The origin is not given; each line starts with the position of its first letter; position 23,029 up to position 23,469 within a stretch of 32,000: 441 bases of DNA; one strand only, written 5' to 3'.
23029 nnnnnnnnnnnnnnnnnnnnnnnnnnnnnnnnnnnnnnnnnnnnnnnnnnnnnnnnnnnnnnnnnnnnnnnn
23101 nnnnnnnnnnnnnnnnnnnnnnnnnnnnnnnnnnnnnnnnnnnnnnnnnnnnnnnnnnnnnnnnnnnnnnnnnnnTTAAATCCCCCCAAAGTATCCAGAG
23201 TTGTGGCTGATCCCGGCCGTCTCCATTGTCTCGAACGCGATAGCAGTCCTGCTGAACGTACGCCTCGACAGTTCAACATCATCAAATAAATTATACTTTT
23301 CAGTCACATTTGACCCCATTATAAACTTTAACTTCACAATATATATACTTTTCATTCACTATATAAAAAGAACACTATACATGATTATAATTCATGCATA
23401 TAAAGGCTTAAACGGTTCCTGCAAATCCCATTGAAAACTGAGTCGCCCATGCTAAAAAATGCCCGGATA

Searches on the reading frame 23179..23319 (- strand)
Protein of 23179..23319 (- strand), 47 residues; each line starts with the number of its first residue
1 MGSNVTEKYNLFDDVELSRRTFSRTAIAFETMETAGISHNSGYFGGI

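Call 10: search_protein_families(library=pfam, proteins=[window:23179-23319:-], max_evalue=0.01)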
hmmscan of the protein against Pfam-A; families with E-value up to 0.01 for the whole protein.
window:23179-23319:- (47 aa): 0 families

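Call 34: search_protein_representatives(protein=window:23179-23319:-)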
Query: 47 residues. Proteins with E-value up to 0.001 (for the whole library): 1; up to 1e-10: 1; up to 1e-30: 0. The best 1 are listed.
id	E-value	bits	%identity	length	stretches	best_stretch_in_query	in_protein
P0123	8.2e-23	93.3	98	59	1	1-47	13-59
